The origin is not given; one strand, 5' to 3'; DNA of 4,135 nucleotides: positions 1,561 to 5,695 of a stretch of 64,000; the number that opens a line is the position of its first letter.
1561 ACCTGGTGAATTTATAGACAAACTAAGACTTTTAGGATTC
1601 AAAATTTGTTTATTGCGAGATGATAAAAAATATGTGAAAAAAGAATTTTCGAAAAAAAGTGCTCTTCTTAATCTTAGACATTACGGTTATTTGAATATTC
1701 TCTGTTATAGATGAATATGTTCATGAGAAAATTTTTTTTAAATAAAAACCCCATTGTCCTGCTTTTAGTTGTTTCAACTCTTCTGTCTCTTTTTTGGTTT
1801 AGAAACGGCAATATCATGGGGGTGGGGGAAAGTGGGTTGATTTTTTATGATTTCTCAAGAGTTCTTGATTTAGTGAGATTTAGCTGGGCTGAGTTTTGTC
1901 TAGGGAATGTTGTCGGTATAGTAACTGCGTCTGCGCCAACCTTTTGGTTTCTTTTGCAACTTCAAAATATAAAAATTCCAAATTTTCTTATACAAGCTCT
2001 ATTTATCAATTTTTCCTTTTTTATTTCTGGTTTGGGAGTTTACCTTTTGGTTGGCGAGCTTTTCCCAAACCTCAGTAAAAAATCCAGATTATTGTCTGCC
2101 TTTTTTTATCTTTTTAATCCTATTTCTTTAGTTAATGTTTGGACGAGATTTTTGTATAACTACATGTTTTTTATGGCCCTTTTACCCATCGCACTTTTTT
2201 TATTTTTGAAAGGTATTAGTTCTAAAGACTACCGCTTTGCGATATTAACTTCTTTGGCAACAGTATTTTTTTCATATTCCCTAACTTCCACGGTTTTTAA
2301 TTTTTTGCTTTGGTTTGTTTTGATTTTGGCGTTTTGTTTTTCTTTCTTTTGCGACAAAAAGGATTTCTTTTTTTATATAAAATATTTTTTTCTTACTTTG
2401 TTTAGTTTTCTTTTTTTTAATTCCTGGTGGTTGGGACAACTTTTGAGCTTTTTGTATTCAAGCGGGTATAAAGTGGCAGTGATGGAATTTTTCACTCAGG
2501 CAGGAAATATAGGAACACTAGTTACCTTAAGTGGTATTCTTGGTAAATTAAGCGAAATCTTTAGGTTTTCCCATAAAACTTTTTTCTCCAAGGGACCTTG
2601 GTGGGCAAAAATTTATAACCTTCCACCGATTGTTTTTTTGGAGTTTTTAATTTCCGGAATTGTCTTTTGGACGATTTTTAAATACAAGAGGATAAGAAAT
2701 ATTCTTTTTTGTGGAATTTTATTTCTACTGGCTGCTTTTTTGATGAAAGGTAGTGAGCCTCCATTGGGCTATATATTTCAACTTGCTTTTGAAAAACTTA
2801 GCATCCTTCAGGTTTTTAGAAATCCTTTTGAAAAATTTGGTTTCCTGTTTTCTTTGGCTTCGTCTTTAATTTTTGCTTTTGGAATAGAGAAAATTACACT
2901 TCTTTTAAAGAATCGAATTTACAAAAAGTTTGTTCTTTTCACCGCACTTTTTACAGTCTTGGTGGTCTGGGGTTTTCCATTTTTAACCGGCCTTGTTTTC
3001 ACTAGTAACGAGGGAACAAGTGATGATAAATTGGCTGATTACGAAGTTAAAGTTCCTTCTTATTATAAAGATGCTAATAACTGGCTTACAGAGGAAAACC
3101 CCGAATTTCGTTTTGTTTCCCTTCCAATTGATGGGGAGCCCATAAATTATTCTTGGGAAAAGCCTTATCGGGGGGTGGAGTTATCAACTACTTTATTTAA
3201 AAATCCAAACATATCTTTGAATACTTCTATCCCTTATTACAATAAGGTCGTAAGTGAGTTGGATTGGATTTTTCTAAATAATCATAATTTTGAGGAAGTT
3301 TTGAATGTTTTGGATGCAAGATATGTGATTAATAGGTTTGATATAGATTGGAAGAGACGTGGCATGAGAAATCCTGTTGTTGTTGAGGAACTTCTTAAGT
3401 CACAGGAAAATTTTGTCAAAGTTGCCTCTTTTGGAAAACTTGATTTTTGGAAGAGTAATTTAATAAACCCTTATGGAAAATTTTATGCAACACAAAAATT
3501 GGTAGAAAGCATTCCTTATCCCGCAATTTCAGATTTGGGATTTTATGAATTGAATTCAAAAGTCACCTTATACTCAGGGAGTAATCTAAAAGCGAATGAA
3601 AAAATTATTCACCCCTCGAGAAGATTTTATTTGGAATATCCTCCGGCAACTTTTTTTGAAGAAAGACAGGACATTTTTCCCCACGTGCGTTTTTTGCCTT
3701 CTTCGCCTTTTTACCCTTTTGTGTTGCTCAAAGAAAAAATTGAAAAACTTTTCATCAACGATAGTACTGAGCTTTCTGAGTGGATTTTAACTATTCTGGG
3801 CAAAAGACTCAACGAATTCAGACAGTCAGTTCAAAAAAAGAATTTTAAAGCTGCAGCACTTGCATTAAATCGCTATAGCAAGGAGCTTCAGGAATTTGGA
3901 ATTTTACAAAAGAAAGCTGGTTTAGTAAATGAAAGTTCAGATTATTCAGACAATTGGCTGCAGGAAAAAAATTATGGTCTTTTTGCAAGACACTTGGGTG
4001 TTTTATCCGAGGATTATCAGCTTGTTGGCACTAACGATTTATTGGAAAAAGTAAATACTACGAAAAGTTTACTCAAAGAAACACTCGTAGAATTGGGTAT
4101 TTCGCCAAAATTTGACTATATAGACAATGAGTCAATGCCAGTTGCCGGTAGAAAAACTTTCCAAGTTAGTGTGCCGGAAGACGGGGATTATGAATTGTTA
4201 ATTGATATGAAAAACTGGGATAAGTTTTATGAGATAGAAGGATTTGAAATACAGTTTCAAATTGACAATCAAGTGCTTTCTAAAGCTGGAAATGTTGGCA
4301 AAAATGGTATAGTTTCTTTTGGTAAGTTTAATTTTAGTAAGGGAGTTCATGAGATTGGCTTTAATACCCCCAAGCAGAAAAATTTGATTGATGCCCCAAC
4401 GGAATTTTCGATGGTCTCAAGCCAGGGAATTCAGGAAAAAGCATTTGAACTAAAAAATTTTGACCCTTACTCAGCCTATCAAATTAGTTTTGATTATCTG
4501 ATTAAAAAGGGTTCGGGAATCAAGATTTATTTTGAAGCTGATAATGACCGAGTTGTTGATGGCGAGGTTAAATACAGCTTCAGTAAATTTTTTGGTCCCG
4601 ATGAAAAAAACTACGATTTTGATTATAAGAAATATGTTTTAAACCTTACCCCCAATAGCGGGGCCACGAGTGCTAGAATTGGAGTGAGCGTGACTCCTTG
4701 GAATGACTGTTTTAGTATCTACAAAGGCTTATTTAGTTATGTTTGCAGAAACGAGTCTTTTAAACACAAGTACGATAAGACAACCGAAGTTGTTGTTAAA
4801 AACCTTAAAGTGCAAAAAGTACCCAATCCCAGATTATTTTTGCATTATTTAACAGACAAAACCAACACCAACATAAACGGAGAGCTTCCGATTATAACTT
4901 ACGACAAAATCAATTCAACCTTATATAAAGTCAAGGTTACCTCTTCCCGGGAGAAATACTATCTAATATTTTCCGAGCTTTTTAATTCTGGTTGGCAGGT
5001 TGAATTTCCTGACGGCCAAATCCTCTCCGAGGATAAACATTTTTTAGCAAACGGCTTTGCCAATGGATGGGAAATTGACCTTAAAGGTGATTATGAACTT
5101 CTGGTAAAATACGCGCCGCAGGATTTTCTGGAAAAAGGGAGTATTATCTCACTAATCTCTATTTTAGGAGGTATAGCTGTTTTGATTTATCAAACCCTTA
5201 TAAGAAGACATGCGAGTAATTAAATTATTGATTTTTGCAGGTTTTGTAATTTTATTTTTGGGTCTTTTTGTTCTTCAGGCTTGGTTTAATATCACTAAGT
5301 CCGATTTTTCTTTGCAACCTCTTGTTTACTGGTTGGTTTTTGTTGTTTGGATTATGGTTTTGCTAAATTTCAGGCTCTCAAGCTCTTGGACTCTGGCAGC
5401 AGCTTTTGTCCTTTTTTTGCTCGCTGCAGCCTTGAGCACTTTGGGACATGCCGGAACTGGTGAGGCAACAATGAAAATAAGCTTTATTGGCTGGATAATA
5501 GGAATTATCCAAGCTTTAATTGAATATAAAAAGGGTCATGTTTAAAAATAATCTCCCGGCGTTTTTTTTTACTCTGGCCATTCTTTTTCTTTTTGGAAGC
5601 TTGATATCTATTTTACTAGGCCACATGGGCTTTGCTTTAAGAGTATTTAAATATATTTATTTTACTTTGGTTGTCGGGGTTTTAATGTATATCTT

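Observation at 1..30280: A ~30-kb co-directional glycan-assembly supercluster dominated by extracytoplasmic GT-C enzymes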

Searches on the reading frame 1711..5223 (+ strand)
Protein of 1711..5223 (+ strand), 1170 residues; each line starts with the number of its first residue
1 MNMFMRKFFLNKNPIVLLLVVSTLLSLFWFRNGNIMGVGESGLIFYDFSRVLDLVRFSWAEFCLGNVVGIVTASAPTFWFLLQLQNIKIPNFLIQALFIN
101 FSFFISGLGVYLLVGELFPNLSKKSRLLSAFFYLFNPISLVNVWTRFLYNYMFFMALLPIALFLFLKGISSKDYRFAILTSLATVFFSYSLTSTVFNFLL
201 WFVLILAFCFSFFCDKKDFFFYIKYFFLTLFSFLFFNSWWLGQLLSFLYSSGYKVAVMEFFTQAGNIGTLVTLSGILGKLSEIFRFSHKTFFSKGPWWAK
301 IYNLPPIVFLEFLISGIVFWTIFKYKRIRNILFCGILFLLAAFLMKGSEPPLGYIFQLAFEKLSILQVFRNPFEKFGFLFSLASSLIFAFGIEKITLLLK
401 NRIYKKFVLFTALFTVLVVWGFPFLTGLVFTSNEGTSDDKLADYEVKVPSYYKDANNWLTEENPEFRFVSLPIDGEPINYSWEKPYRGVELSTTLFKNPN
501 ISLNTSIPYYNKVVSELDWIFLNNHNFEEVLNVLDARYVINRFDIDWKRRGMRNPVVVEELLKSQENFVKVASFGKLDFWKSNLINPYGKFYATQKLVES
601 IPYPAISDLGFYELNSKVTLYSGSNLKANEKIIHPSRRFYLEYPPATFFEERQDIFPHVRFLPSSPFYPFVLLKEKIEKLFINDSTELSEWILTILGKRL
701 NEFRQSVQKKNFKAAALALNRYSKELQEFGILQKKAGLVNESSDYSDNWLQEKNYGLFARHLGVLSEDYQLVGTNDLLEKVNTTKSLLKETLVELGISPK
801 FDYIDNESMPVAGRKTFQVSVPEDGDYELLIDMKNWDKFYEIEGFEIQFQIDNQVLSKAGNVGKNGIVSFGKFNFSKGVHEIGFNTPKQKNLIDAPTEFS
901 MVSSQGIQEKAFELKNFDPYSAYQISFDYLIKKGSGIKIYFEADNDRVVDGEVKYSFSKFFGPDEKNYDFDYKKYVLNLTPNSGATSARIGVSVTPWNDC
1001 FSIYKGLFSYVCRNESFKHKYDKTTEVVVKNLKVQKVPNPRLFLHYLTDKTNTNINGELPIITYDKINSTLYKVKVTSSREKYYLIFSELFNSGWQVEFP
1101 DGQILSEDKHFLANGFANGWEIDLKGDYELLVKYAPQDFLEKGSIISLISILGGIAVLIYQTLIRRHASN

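Call 4: search_protein_families(library=pfam, proteins=[window:1711-5223:+], max_evalue=0.01)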
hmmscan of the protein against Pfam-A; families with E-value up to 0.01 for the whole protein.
window:1711-5223:+ (1170 aa): 2 families
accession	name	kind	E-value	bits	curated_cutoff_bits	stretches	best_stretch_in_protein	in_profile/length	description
PF11847.13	GT-C_AftD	-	4.4e-11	41.9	26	1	77-577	57-542/661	Alpha-(1->3)-arabinofuranosyltransferase, N-terminal GT-C domain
PF18915.5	DUF5667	-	4.5e-05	24.2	27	1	662-729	3-70/99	Domain of unknown function (DUF5667)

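Call 10: search_solved_structures(query=window:1711-5223:+, max_evalue=1)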
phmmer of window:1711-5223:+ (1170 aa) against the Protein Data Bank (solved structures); distinct sequences matched with E-value up to 1: 0.

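Call 20: search_protein_families(library=ncbifam, proteins=[window:1711-5223:+], max_evalue=0.01)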
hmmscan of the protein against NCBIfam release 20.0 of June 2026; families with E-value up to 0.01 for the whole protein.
window:1711-5223:+ (1170 aa): 0 families

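Call 22: find_homologous_proteins(query=window:1711-5223:+)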
Query window:1711-5223:+ (1170 aa): 157 proteins with E <= 0.001 among 8000 candidates; the best 120 are listed.
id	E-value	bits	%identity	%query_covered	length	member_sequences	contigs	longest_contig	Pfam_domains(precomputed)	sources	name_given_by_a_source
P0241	0.0e+0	2641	100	100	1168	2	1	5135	PF11847.14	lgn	-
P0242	0.0e+0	1845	69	100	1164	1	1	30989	PF11847.14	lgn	-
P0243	9.6e-268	909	40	97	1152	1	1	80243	PF11847.14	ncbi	-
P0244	4.0e-266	904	41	98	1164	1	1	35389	-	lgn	-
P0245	3.9e-264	897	40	97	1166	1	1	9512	PF11847.14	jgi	jgi:hypothetical protein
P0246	2.5e-262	891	40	97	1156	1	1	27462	-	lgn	-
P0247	1.2e-261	889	41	97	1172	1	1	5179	PF18915.6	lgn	-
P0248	1.5e-248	846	40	97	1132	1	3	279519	PF11847.14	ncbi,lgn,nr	ncbi:hypothetical protein HYW41_02190 [Candidatus Daviesbacteria bacterium]|nr:hypothetical protein 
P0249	4.1e-248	844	40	99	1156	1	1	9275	PF11847.14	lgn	-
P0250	7.6e-245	833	40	95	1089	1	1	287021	PF11847.14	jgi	jgi:hypothetical protein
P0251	7.8e-245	833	40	97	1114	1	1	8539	PF11847.14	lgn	-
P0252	4.6e-241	821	38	99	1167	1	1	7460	PF11847.14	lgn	-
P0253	4.1e-238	811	38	97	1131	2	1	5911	PF11847.14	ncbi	-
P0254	1.2e-234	800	38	97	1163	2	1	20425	-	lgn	-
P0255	1.1e-229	783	37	95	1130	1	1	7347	PF11847.14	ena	-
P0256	3.0e-228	778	37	97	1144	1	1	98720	PF11847.14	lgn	-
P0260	4.0e-223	761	37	97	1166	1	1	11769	PF11847.14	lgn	-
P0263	8.2e-210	717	37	98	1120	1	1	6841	PF11847.14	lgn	-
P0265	2.9e-206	706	35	98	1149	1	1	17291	PF11847.14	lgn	-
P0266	3.8e-204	699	35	97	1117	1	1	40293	PF11847.14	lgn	-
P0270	1.3e-195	670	40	55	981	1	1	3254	PF11847.14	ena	-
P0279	6.6e-182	625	41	51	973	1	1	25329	PF11847.14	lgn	-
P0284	1.2e-174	601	44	55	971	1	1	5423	PF11847.14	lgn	-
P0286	6.8e-172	592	42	53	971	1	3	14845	PF11847.14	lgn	-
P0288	2.0e-171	590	34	98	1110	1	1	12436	PF11847.14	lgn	-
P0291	9.6e-168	578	34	97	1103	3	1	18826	PF11847.14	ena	-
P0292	5.1e-167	576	42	55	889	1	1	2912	PF11847.14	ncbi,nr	ncbi:MAG: alpha-(1-_3)-arabinofuranosyltransferase family protein, partial [Candidatus Daviesbacteri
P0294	5.5e-166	572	47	47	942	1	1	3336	PF11847.14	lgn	-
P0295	1.0e-165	571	47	47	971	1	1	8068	PF11847.14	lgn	-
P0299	3.0e-163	563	38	69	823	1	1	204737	PF11847.14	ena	-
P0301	1.5e-162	561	33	99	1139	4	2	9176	PF11847.14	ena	-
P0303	2.1e-161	557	32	99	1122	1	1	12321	PF11847.14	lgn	-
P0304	2.8e-160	553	39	53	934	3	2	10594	PF11847.14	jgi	-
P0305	8.1e-160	552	34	74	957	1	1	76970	PF11847.14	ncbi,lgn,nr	ncbi:MAG: hypothetical protein Q8P92_03800 [Candidatus Daviesbacteria bacterium]|nr:hypothetical pro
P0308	3.5e-158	546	32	97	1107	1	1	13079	PF11847.14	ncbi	-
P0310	9.2e-158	545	41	54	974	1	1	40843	PF11847.14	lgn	-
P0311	2.2e-157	544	41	53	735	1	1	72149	PF11847.14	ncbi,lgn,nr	ncbi:MAG: alpha-(1-_3)-arabinofuranosyltransferase family protein [Candidatus Daviesbacteria bacteri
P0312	1.9e-156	541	32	96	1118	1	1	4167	PF11847.14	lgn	-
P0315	4.9e-154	533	38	54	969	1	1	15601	PF11847.14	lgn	-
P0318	2.7e-149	517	32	98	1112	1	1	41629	PF11847.14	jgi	jgi:hypothetical protein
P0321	3.6e-148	513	39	52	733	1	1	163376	PF11847.14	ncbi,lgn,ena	-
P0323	2.0e-147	511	40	53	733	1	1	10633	PF11847.14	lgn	-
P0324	2.9e-145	504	40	54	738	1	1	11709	PF11847.14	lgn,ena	-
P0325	4.1e-145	503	31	99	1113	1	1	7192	PF11847.14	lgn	-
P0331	1.9e-141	491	40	51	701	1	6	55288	PF11847.14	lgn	-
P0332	2.1e-141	491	39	50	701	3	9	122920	PF11847.14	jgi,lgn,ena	-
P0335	2.6e-141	490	39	53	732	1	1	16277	PF11847.14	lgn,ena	-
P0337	5.6e-141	489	31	99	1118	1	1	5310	PF11847.14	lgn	-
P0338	3.1e-140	487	40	49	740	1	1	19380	PF11847.14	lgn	-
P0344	2.1e-138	481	39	53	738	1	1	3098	PF11847.14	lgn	-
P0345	4.4e-138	480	39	49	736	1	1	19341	PF11847.14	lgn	-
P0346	6.2e-138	479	39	50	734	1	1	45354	PF11847.14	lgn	-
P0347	6.5e-138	479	30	96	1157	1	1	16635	PF11847.14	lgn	-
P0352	3.5e-135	470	38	53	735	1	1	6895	PF11847.14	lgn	-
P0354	4.4e-134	467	39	49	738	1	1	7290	PF11847.14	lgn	-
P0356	3.5e-133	464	37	51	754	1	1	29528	PF11847.14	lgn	-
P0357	1.4e-132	462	38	51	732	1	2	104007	PF11847.14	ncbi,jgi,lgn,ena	-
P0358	4.4e-132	460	37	53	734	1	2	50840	PF11847.14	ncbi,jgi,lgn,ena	-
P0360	2.9e-130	454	37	53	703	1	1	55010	PF11847.14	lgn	-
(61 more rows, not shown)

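Call 84: search_solved_structures(query=A2, max_evalue=10, show_alignments=2)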
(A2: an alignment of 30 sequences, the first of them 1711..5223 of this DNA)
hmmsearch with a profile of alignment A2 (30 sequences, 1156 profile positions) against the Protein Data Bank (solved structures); distinct sequences matched with E-value up to 10: 7.
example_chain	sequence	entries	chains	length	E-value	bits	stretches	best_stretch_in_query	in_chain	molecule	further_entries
7rdr_A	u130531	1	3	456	0.00079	20.6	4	676-806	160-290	Circular tendon repeat protein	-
6r17_A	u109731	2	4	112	0.49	11.3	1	693-789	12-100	Synaptonemal complex central element protein 2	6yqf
5ler_1A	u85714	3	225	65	0.62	11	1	303-342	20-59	Pilin | Type IV conjugative transfer system pilin TraA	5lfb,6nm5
1qsd_A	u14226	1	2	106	0.96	10.4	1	709-795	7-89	PROTEIN (BETA-TUBULIN BINDING POST-CHAPERONIN COFACTOR)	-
8th8_S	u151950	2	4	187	1.7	9.6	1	679-767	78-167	Coiled-coil domain-containing protein 153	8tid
3hgf_A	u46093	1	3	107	4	8.3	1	674-765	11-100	Rhoptry protein fragment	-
4jjy_A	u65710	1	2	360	6.4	7.6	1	708-856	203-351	Programmed cell death 6-interacting protein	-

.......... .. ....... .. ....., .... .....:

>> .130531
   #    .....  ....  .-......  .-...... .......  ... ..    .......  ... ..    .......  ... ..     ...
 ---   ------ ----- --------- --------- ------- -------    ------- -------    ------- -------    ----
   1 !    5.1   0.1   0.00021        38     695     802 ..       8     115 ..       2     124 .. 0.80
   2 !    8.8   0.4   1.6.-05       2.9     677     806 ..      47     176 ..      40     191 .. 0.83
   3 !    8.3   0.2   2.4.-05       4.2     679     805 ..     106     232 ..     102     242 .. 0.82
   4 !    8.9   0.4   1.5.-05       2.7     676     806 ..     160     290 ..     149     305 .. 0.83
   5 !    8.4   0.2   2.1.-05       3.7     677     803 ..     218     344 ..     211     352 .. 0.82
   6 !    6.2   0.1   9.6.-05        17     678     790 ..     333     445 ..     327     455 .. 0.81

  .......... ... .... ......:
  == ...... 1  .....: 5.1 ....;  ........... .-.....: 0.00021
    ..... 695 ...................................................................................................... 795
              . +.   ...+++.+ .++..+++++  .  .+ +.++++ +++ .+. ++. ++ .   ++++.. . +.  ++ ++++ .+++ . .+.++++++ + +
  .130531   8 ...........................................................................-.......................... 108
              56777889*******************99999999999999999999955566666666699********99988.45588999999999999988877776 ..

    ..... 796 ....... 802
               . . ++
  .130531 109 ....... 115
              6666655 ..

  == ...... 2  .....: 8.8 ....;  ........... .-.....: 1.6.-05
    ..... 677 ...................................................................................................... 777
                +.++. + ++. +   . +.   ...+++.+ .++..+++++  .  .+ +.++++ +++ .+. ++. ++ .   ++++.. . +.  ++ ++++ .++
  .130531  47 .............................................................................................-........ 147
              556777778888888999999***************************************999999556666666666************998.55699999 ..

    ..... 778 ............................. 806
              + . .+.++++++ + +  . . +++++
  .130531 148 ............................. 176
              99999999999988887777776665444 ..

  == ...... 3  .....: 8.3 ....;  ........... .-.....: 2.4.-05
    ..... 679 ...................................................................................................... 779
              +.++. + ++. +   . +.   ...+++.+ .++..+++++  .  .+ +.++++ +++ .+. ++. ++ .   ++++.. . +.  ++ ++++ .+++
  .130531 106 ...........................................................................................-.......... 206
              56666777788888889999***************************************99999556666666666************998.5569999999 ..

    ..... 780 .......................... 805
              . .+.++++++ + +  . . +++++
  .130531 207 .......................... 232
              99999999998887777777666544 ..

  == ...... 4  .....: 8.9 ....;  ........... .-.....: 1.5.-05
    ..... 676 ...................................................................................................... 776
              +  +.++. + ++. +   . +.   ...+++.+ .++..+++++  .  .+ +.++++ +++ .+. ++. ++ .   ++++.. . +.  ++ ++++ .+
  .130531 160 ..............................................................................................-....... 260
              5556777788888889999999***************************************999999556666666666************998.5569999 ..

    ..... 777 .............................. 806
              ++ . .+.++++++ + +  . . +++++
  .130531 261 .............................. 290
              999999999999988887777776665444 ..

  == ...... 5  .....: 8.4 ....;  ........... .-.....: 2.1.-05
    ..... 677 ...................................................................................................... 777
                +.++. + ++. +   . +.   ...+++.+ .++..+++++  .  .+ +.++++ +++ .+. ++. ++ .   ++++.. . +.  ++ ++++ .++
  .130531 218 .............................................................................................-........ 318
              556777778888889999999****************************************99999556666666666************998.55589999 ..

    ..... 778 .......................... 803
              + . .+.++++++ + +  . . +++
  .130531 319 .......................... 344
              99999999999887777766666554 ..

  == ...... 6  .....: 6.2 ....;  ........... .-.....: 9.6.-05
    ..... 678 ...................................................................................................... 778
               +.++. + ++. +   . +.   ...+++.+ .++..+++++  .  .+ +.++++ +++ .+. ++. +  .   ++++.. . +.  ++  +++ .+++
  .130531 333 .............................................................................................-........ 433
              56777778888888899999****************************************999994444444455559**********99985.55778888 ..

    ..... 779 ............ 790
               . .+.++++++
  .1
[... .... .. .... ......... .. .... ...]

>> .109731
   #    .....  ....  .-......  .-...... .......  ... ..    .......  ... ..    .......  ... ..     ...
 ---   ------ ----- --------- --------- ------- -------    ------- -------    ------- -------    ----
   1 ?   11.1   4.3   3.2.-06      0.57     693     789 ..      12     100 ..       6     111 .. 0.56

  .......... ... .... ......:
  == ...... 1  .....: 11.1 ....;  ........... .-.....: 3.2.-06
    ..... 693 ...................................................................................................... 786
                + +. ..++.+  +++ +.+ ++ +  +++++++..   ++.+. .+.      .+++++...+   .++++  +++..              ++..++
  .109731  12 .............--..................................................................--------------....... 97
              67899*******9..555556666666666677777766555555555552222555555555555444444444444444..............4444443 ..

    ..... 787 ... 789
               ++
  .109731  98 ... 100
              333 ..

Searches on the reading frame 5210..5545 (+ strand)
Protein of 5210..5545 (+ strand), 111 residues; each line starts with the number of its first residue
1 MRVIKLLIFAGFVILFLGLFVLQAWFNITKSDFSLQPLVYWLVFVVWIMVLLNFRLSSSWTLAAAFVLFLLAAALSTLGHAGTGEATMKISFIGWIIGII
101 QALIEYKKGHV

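Call 4: search_protein_families(library=pfam, proteins=[window:5210-5545:+], max_evalue=0.01)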
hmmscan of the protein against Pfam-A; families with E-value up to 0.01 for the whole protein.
window:5210-5545:+ (111 aa): 0 families

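Call 20: search_protein_families(library=ncbifam, proteins=[window:5210-5545:+], max_evalue=0.01)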
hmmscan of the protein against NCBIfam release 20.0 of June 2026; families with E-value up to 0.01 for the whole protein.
window:5210-5545:+ (111 aa): 0 families

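Call 47: search_protein_families(library=pfam, alignment_id=A4, max_evalue=5)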
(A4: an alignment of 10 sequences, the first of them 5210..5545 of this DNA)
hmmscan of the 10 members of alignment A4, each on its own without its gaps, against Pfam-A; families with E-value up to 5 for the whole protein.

A. member 1, window:5210-5545:+ (111 aa): 2 families
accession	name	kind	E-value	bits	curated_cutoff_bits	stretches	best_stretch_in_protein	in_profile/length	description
PF12650.12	DUF3784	-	0.014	16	28.1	2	6-54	42-92/94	Domain of unknown function (DUF3784)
PF15071.11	TMEM220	-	0.084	14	27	1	19-75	1-57/100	Transmembrane family 220, helix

B. families by the number of members that match (of 10 scanned): 15 families
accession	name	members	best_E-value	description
PF12650.12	DUF3784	1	0.014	Domain of unknown function (DUF3784)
PF09721.15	Exosortase_EpsH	1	0.015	Transmembrane exosortase (Exosortase_EpsH)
PF15071.11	TMEM220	1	0.084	Transmembrane family 220, helix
PF13398.12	Peptidase_M50B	1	0.13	Peptidase M50B-like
PF07695.17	7TMR-DISM_7TM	1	0.3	7TM diverse intracellular signalling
PF11877.13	DUF3397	1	1.1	Protein of unknown function (DUF3397)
PF17555.7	TssN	1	1.1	Type VI secretion system, TssN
PF19529.4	DUF6057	1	1.7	Family of unknown function (DUF6057)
PF04932.20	Wzy_C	1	1.9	O-Antigen ligase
PF10177.14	DUF2371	1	1.9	Uncharacterised conserved protein (DUF2371)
PF04799.18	Fzo_mitofusin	1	2.1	fzo-like conserved region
PF24124.1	YphA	1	2.3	YphA-like integral membrane protein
PF13239.11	2TM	1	2.3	2TM domain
PF05297.16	Herpes_LMP1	1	4.3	Herpesvirus latent membrane protein 1 (LMP1)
PF11239.13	DUF3040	1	4.3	Protein of unknown function (DUF3040)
